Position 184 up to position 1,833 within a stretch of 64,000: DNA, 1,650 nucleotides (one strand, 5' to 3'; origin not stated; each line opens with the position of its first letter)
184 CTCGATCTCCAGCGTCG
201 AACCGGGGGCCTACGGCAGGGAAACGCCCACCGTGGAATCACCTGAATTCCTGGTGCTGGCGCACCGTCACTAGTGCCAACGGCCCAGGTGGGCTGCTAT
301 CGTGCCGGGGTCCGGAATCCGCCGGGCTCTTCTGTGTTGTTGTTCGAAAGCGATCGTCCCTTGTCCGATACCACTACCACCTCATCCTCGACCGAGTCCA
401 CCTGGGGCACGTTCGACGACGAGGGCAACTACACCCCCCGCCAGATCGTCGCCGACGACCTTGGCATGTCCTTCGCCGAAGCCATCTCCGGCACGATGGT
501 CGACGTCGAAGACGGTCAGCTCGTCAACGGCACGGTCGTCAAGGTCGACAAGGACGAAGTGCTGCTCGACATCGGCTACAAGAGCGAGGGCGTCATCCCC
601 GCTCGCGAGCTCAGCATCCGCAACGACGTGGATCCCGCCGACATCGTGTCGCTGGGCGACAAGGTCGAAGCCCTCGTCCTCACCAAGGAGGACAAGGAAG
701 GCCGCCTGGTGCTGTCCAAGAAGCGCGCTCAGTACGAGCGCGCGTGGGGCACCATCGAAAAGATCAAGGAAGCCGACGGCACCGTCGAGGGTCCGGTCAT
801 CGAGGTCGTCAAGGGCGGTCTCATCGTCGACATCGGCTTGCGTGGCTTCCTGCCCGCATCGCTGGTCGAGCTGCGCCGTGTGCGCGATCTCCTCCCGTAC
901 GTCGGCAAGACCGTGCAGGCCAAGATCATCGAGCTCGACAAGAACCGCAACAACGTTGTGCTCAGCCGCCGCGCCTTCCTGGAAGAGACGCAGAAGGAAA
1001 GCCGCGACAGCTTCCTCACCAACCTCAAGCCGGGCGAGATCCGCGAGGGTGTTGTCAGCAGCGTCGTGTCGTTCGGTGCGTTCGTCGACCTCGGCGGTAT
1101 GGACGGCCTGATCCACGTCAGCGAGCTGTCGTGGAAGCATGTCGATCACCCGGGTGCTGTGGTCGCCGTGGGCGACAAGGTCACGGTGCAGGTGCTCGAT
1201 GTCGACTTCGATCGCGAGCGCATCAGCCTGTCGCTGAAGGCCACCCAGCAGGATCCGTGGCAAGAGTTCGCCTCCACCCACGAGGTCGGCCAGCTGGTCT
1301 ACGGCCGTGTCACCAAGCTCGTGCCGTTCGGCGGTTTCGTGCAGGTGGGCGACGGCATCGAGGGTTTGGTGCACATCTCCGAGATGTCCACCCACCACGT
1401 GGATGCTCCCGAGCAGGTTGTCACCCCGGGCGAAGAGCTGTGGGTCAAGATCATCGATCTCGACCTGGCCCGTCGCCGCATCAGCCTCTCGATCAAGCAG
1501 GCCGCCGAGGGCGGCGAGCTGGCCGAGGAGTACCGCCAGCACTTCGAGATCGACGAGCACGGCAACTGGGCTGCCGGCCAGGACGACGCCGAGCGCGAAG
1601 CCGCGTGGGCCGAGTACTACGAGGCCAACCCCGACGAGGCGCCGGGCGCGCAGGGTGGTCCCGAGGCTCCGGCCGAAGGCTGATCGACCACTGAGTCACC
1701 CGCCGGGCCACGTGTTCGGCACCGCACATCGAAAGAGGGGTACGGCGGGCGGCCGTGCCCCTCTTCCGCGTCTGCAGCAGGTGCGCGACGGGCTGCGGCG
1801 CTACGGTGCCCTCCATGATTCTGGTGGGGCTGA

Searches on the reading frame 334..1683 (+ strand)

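Call 60: search_protein_families(library=pfam, max_evalue=0.00001, proteins=[window:334-1683:+])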
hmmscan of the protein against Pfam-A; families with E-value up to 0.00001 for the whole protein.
window:334-1683:+ (449 aa): 3 families
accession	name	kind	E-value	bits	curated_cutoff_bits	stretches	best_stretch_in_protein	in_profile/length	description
PF00575.29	S1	-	1.1e-74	247.3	22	4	232-302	3-74/74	S1 RNA binding domain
PF23459.1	S1_RRP5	-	1.9e-20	73.6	27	1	319-386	4-71/72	RRP5 S1 domain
PF21710.3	Spt6_S1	-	2.1e-06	28.4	27.5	0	188-211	62-85/91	Spt6, S1/OB domain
